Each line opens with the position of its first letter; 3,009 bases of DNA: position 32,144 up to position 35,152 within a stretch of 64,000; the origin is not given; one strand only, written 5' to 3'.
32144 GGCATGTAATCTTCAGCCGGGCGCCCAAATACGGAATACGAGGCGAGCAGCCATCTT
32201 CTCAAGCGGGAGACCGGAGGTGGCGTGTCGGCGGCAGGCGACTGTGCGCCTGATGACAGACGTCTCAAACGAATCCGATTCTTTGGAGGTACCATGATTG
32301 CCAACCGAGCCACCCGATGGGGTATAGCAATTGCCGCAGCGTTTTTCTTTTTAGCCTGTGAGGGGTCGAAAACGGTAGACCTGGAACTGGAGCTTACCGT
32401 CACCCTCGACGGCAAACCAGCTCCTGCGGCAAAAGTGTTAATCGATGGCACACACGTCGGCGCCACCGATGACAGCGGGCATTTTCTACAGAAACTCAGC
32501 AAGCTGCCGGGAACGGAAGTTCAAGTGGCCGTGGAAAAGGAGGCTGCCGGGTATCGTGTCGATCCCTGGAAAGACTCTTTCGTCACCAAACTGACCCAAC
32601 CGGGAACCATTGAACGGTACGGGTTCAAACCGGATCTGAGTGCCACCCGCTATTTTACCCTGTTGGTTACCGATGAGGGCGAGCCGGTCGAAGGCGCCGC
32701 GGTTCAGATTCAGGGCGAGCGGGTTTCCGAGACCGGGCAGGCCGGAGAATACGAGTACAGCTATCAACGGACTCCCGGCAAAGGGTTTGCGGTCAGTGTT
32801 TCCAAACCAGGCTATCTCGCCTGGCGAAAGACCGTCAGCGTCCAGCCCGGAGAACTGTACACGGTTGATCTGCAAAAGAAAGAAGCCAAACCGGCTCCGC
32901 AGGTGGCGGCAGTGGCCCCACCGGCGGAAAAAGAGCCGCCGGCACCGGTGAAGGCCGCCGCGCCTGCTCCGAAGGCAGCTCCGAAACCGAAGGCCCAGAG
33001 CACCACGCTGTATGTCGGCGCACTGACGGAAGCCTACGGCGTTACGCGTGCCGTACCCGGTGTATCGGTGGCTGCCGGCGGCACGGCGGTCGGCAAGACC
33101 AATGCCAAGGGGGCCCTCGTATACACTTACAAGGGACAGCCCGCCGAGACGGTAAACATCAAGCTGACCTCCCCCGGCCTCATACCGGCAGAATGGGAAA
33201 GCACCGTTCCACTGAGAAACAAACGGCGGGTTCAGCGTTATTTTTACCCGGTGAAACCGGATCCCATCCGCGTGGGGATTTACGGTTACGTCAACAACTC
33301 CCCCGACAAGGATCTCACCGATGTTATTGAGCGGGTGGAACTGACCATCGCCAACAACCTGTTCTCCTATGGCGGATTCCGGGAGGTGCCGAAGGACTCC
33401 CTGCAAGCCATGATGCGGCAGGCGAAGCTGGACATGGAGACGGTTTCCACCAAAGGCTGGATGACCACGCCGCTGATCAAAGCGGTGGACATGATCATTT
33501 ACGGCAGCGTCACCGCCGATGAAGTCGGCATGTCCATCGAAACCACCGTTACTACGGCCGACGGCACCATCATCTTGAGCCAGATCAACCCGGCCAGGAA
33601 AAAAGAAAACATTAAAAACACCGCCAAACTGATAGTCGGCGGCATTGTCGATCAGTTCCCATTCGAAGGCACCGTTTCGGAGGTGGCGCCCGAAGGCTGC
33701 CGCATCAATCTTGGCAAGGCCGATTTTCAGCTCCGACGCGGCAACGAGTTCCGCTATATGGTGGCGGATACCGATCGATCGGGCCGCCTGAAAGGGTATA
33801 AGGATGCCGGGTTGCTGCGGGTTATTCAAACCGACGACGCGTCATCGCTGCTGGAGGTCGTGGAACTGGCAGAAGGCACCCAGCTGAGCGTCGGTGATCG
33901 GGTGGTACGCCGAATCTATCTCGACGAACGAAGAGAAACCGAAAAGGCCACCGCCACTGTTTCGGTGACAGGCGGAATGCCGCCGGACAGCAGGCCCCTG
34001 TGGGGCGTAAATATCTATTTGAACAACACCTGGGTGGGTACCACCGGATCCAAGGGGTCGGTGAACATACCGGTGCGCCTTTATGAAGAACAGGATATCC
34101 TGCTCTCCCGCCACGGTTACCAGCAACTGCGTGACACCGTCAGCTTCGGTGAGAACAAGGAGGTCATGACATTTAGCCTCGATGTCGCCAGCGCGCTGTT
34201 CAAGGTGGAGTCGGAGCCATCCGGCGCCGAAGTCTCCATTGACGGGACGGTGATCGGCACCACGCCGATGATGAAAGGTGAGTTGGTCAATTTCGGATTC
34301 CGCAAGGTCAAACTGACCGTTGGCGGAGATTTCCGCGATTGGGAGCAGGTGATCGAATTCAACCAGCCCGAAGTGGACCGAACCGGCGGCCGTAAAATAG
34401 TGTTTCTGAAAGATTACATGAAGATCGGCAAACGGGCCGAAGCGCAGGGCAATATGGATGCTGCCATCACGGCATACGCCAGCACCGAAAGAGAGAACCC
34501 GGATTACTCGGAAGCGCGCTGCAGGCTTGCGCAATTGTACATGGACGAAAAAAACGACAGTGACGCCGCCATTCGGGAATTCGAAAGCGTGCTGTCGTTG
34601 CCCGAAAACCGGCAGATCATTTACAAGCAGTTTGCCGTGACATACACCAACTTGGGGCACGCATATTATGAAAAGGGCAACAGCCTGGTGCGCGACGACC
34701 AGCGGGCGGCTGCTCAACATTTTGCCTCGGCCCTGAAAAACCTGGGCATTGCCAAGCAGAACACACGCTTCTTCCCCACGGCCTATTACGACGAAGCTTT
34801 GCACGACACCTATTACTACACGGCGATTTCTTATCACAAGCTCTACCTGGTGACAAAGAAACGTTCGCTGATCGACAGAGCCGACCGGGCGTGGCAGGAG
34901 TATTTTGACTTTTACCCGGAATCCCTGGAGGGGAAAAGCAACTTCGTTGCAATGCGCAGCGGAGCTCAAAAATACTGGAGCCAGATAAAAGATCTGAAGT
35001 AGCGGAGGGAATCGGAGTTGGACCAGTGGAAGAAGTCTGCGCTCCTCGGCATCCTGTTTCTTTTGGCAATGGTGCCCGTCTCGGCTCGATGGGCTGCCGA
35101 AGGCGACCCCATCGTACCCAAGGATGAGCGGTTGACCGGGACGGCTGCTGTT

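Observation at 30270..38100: Six-gene envelope cluster of unknown function: an RHH-PilZ regulator plus three lipoproteins, a TolB-like propeller and a TPR protein (Tol-Pal-like periplasmic module without a motor)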

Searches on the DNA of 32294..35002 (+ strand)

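Call 23: search_rna_families(sources=[L023, L032, L051, L064, L076, L035], threshold=gathering)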
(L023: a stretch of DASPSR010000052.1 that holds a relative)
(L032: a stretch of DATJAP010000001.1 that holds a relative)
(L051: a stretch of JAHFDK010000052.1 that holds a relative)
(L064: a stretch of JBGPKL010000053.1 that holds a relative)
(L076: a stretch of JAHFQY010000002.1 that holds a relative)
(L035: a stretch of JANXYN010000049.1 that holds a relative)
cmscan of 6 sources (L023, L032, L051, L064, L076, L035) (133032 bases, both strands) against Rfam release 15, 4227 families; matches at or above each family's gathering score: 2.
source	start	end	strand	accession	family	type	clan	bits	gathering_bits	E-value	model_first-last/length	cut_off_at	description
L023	9220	9357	+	RF01051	c-di-GMP-I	Cis-reg; riboswitch;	CL00126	52.4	35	4.7e-07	1-87/87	no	c-di-GMP-I riboswitch aptamer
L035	6647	6772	+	RF01051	c-di-GMP-I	Cis-reg; riboswitch;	CL00126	50.6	35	1.3e-06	1-87/87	no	c-di-GMP-I riboswitch aptamer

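Call 25: search_rna_families(sources=[L041, L048, L034, L039, L049, L022, L031, L030, L038, L055], threshold=gathering)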
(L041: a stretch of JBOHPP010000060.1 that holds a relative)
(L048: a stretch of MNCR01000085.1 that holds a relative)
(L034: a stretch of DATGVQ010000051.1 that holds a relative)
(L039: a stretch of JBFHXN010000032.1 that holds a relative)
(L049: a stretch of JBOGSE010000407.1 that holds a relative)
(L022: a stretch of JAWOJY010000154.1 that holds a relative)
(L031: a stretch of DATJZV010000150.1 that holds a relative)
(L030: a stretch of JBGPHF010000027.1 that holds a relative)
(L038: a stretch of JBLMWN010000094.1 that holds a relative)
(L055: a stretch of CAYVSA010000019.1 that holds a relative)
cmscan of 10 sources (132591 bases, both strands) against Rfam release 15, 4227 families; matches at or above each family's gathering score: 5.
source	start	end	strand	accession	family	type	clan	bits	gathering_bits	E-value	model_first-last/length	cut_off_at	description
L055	12500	12851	-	RF01766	cspA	Cis-reg; thermoregulator;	-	87.3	78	2.6e-20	1-428/428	no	cspA thermoregulator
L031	4284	4425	+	RF01051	c-di-GMP-I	Cis-reg; riboswitch;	CL00126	52.6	35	4.2e-07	1-87/87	no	c-di-GMP-I riboswitch aptamer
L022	1793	1915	+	RF01051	c-di-GMP-I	Cis-reg; riboswitch;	CL00126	51.5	35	7.7e-07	1-87/87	no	c-di-GMP-I riboswitch aptamer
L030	789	925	+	RF01051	c-di-GMP-I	Cis-reg; riboswitch;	CL00126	49.4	35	2.5e-06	1-87/87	no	c-di-GMP-I riboswitch aptamer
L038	333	471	+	RF01051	c-di-GMP-I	Cis-reg; riboswitch;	CL00126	44.4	35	4.1e-05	1-87/87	no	c-di-GMP-I riboswitch aptamer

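Call 28: build_rna_model(alignment_id=A2)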
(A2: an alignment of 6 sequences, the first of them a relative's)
Model R1 built from alignment A2 (6 sequences, 152 columns); structure: RNAalifold consensus.
model positions 148; base pairs 33; branch points 2; effective number of sequences 1.54; information 0.589 bits per position. Calibrated on 0.2 Mb of random sequence (short: E-values are rough).
structure used (alignment columns):
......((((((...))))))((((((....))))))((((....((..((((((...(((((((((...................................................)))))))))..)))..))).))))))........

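Call 29: search_with_rna_model(model_id=R1, sources=[window, L001, L002, L003, L004, L005, L006, L007, L008, L009, L010, L011, L012, L013, L014, L015, L016, L017, L018, L019, L020, L021, L022, L023, L024, L025, L026, L027, L028, L029, L030, L031, L032, L033, L034, L035, L036, L037, L038, L039, L040, L041, L042, L043, L044, L045, L046, L047, L048, L049, L050, L051, L052, L053, L054, L055, L056, L057, L058, L059, L060, L061, L062, L063, L064, L065, L066, L067, L068, L069, L070, L071, L072, L073, L074, L075, L076, L077, L078, L079, L080], max_evalue=1)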
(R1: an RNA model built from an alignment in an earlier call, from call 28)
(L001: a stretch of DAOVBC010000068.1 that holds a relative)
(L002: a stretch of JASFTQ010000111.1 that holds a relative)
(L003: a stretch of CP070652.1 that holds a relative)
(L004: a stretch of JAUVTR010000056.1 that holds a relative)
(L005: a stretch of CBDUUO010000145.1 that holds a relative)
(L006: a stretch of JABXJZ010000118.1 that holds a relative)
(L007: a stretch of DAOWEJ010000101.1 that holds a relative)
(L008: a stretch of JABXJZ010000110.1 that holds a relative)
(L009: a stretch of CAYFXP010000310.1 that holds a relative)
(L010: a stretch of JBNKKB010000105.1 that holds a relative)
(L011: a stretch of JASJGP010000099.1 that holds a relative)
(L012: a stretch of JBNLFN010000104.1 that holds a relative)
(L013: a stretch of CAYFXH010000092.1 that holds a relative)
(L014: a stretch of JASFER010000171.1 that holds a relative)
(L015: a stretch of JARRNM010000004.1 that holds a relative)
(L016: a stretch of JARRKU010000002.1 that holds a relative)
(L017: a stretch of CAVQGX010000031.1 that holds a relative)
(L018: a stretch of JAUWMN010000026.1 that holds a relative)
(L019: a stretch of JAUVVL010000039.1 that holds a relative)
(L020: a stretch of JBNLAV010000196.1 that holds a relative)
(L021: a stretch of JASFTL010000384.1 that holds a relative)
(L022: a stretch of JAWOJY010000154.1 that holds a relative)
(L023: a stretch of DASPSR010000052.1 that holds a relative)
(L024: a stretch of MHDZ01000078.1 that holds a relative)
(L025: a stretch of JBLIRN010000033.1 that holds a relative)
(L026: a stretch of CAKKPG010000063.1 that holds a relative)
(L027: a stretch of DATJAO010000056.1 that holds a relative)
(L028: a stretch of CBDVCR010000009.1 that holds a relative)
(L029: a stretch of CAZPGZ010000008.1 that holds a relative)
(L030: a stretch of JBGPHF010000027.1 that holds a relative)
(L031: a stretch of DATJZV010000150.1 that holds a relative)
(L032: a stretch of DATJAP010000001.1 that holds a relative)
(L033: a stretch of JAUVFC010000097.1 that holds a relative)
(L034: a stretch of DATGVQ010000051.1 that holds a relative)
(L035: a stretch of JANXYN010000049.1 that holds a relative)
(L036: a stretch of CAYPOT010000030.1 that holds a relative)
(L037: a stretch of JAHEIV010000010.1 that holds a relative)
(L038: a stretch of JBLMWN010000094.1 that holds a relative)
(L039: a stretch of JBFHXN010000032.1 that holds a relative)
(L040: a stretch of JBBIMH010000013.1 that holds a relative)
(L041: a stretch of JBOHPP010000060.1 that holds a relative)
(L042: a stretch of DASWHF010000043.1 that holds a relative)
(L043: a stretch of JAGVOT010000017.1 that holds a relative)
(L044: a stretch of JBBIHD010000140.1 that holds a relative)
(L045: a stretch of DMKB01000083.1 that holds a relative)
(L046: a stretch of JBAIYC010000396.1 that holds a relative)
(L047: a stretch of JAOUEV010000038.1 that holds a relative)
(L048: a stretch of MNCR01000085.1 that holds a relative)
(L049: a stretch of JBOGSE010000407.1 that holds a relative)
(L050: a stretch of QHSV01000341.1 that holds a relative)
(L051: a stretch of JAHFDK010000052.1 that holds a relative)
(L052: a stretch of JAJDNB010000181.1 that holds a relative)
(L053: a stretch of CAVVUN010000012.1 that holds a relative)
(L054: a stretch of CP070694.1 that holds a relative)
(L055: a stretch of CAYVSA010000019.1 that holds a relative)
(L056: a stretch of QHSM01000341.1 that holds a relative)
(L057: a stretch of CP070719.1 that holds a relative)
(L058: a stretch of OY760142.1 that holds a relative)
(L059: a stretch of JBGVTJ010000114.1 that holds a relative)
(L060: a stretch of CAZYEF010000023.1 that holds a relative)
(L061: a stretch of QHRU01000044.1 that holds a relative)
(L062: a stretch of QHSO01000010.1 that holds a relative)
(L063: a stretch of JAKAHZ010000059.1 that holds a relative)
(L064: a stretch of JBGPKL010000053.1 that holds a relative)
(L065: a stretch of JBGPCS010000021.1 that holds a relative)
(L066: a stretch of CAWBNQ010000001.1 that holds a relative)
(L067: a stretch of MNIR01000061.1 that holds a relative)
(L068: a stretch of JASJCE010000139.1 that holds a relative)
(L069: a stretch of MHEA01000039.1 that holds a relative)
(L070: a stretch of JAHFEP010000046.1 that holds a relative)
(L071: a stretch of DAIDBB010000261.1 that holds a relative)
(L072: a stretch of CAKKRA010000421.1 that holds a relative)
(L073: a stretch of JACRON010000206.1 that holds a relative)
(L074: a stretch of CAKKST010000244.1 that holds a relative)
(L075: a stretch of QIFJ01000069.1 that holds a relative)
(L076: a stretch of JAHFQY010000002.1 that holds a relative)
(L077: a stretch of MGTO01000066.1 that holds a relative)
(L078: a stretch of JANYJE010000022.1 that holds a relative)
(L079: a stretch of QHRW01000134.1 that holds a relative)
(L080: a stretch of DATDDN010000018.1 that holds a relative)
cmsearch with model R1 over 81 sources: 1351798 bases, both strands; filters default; matches with E-value up to 1: 21.
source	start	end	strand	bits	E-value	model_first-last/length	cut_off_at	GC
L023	9215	9362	+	152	2.5e-38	1-148/148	no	0.51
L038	328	476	+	149.9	9.6e-38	1-148/148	no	0.53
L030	784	930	+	149.4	1.3e-37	1-148/148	no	0.52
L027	7358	7509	+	144.5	2.7e-36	1-148/148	no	0.47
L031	4279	4430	+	143.1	6.8e-36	1-148/148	no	0.44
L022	1788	1920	+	135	1e-33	1-148/148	no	0.51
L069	3533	3680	+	130.2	2.2e-32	1-148/148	no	0.52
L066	9175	9330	+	126.3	2.5e-31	1-148/148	no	0.51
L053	9251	9386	+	125.6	3.8e-31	1-148/148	no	0.49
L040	9134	9270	+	122.7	2.3e-30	1-148/148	no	0.55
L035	6642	6777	+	119.3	2e-29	1-148/148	no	0.54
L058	9189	9333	+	117.6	5.7e-29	1-148/148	no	0.51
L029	9158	9302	+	117.3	6.9e-29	1-148/148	no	0.51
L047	9290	9401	+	106.7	5.2e-26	1-148/148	no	0.6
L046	3172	3316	+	104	2.9e-25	1-148/148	no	0.58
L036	7654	7771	+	103.7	3.5e-25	1-148/148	no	0.51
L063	4814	4957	+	101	1.8e-24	1-148/148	no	0.58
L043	8628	8745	+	99.1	6.1e-24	1-148/148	no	0.58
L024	9167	9321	+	98.5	9e-24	1-148/148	no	0.54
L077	7060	7159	+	92.4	4.1e-22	1-148/148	no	0.61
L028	210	316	+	23.1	0.0027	1-148/148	no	0.65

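Call 30: search_rna_families(source=L023, start=9100, end=9450, threshold=gathering, show_alignments=1)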
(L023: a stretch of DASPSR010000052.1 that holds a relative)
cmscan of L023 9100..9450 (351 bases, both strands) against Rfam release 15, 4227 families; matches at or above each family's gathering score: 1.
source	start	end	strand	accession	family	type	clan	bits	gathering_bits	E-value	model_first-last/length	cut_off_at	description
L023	9220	9357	+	RF01051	c-di-GMP-I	Cis-reg; riboswitch;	CL00126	52.4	35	1.2e-09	1-87/87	no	c-di-GMP-I riboswitch aptamer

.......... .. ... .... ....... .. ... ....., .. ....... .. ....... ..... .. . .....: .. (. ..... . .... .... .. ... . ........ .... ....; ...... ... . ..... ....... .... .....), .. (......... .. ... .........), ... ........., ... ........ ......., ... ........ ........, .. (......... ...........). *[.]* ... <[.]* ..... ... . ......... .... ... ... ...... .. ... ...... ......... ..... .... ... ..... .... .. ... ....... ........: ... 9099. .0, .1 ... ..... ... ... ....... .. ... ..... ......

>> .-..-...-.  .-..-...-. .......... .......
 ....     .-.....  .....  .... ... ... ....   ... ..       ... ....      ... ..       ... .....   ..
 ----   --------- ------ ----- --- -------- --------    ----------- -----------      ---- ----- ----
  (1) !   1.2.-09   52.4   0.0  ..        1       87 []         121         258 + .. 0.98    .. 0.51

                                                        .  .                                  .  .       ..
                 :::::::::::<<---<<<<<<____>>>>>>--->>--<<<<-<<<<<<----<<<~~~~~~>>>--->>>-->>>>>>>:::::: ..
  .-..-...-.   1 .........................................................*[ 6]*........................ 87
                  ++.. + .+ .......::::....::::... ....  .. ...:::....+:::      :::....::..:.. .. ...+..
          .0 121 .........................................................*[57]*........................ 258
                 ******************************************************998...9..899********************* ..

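Call 38: search_with_rna_model(model_id=R1, sources=[L081, L082, L083, L084, L085, L086, L087, L088, L089, L090, L091, L092, L093, L094, L095, L096, L097, L098, L099, L100, L101, L102, L103, L104, L105, L106, L107, L108, L109, L110, L111, L112, L113, L114, L115, L116, L117, L118, L119, L120, L121, L122, L123, L124, L125, L126, L127, L128, L129, L130, L131, L132, L133, L134, L135, L136, L137, L138, L139, L140, L141, L142, L143, L144, L145, L146, L147, L148, L149, L150, L151, L152, L153, L154, L155, L156, L157, L158, L159, L160], max_evalue=1)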
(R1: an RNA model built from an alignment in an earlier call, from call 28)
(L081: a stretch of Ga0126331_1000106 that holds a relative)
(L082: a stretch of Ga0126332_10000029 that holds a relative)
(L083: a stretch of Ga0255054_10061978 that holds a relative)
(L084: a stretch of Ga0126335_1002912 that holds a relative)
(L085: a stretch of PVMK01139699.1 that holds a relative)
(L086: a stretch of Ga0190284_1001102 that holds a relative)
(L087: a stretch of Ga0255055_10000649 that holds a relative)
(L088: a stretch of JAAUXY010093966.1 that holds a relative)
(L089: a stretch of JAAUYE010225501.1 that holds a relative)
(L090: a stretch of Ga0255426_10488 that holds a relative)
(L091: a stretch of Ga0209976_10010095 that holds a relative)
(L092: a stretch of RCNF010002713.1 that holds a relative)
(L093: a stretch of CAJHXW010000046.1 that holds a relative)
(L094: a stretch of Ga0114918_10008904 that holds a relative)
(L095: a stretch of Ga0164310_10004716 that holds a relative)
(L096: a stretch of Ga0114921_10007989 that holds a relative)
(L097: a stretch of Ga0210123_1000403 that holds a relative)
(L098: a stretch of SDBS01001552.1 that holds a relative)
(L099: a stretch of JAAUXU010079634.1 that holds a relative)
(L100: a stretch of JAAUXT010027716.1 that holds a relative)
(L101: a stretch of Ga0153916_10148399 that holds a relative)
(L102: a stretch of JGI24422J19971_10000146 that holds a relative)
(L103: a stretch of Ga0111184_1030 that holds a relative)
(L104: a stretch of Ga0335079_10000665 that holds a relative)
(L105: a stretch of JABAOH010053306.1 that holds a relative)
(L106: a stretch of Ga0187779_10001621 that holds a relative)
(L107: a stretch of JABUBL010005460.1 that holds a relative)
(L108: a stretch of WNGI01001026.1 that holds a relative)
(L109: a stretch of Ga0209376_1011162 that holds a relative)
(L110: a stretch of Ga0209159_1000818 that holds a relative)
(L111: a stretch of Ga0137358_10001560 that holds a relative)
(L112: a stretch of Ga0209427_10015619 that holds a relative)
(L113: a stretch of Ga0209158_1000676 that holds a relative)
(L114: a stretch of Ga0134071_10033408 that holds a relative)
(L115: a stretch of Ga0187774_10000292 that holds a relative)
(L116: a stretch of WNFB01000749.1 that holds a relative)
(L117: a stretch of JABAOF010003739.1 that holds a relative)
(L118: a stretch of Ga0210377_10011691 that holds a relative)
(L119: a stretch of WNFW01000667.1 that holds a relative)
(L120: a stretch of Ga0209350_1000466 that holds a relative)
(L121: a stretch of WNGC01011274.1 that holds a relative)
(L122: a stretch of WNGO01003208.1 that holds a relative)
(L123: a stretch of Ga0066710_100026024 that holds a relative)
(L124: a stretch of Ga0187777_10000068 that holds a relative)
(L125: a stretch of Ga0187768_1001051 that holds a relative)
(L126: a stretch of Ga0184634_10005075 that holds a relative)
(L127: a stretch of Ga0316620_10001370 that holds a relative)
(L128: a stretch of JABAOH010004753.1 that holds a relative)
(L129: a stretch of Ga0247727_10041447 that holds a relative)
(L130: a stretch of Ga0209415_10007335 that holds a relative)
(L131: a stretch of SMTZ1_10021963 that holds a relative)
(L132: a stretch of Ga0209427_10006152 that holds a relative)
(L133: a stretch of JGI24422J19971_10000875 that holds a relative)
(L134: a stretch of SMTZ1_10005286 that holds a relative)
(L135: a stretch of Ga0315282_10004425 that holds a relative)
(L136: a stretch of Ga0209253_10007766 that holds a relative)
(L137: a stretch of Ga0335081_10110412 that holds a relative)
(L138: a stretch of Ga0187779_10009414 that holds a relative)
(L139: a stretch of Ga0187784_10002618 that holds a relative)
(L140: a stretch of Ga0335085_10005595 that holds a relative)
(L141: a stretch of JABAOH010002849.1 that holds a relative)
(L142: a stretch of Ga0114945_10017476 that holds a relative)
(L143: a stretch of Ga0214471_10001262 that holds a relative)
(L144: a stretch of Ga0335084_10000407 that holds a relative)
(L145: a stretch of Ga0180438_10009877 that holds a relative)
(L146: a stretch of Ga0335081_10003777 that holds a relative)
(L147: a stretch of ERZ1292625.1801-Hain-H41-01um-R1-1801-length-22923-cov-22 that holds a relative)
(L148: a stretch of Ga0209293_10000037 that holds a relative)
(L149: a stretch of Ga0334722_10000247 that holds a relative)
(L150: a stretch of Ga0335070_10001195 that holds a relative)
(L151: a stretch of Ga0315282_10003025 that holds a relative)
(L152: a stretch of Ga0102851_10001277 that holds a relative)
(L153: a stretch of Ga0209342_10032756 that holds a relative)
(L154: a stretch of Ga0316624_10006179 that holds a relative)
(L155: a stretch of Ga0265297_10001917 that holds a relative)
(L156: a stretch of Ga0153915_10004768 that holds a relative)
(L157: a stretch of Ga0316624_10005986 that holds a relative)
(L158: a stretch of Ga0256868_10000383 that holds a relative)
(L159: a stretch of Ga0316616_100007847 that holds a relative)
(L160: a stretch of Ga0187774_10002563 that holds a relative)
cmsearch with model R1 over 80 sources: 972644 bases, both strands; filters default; matches with E-value up to 1: 7.
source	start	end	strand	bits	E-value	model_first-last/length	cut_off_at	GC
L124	3743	3890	+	152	1.8e-38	1-148/148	no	0.51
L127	759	908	+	131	9.4e-33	1-148/148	no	0.5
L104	3292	3407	+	127.2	1e-31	1-148/148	no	0.61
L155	3866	4015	+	126.3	1.8e-31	1-148/148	no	0.49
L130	2369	2473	+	30.2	2.3e-05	1-148/148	no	0.58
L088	212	264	+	17.5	0.062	1-148/148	no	0.49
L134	12189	12332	+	15.4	0.24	1-148/148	no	0.53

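Call 63: search_rna_families(sources=[L161, L162, L163, L165], threshold=gathering)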
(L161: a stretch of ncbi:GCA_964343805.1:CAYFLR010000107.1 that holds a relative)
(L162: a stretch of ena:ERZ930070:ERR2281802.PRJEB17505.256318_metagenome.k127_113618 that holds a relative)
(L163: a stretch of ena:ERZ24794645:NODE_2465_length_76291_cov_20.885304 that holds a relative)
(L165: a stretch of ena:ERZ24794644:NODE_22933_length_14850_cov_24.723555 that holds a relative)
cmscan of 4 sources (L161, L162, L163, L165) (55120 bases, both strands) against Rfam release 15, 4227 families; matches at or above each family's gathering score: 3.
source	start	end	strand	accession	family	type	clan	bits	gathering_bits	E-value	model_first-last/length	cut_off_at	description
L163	6100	6173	-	RF00005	tRNA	Gene; tRNA;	CL00001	63.5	29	1.6e-11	1-71/71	no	tRNA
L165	3530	3603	-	RF00005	tRNA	Gene; tRNA;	CL00001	63.5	29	1.6e-11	1-71/71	no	tRNA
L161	1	59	-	RF00005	tRNA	Gene; tRNA;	CL00001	35.8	29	0.00071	1-56/71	3'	tRNA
